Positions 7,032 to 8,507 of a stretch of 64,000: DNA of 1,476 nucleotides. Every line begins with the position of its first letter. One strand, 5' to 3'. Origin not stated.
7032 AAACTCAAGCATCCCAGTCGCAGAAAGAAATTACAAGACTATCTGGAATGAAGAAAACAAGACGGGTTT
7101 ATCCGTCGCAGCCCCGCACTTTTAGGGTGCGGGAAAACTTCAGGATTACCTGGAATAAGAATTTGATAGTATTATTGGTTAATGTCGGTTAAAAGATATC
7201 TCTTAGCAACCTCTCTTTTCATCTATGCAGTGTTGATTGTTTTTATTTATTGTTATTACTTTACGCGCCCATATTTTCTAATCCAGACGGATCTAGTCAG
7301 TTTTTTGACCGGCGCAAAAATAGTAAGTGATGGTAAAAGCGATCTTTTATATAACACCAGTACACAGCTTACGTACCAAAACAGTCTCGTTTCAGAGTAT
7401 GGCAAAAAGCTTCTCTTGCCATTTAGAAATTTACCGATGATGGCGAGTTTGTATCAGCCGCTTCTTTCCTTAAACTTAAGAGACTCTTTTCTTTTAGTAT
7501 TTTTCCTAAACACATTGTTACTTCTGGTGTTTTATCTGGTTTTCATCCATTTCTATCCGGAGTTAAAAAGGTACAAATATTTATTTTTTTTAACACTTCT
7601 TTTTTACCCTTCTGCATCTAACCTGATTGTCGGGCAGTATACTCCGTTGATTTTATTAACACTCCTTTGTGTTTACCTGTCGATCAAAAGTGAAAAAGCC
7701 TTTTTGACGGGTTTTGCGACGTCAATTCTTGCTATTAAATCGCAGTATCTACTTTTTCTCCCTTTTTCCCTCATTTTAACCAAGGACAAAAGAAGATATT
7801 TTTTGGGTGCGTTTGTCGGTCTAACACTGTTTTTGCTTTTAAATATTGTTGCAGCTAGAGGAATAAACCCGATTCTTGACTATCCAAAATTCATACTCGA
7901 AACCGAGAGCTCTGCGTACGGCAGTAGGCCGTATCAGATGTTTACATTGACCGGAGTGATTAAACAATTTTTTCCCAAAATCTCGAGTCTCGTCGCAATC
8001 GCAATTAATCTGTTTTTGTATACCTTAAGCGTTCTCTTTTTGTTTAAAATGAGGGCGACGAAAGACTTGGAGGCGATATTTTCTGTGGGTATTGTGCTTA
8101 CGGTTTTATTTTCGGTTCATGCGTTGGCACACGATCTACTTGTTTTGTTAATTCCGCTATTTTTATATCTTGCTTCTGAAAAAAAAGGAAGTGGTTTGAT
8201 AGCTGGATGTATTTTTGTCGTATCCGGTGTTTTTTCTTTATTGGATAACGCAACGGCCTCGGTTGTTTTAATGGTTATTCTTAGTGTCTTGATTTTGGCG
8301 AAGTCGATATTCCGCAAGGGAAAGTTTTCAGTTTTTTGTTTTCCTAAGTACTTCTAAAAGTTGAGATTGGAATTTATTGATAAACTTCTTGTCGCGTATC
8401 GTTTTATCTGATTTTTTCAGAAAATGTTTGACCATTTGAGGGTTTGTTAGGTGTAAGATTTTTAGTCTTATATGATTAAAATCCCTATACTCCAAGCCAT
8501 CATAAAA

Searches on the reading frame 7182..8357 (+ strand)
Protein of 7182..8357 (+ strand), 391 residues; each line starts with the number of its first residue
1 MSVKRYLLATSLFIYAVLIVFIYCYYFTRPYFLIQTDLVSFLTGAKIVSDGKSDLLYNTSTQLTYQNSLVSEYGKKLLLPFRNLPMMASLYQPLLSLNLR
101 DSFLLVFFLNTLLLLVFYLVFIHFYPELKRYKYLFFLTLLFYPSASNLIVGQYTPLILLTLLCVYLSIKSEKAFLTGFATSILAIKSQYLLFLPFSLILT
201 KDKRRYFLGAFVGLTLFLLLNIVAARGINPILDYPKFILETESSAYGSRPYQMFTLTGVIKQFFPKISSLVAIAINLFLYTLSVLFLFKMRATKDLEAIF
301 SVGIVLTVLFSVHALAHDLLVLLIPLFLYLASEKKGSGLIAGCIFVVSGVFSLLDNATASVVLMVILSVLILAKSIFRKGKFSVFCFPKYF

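Call 50: find_encoding_contigs(protein=window:7182-8357:+, flank=10000, max_places=1)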
Protein window:7182-8357:+ (391 aa): 20 contigs read that carry it; 1 place shown.
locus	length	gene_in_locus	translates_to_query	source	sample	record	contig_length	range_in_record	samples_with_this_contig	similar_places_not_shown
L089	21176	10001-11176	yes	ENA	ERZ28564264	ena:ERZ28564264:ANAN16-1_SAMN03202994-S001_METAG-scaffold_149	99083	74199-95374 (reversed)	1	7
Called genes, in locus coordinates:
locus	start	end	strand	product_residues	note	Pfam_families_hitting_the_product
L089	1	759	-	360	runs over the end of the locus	PF13439:Glyco_transf_4 (faint), PF00534:Glycos_transf_1, PF13692:Glyco_trans_1_4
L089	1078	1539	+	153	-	-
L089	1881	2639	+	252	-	-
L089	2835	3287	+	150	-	-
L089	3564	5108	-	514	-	-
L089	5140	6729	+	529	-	-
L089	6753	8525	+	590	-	PF01807:Zn_ribbon_DnaG, PF08275:DNAG_N, PF01751:Toprim (weak), PF13155:Toprim_2, PF13662:Toprim_4, PF10410:DnaB_bind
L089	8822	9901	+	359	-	PF03979:Sigma70_r1_1, PF00140:Sigma70_r1_2, PF04542:Sigma70_r2, PF04539:Sigma70_r3, PF04545:Sigma70_r4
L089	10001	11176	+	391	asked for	PF09594:GT87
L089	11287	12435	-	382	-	-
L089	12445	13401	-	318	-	PF13489:Methyltransf_23, PF07021:MetW, PF08003:Methyltransf_9 (weak), PF08241:Methyltransf_11, PF08242:Methyltransf_12, PF13649:Methyltransf_25, PF13847:Methyltransf_31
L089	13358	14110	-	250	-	PF00535:Glycos_transf_2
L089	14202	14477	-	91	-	PF00076:RRM_1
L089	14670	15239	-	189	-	PF08207:EFP_N, PF01132:EFP, PF09285:Elong-fact-P_C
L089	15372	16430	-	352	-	PF00152:tRNA-synt_2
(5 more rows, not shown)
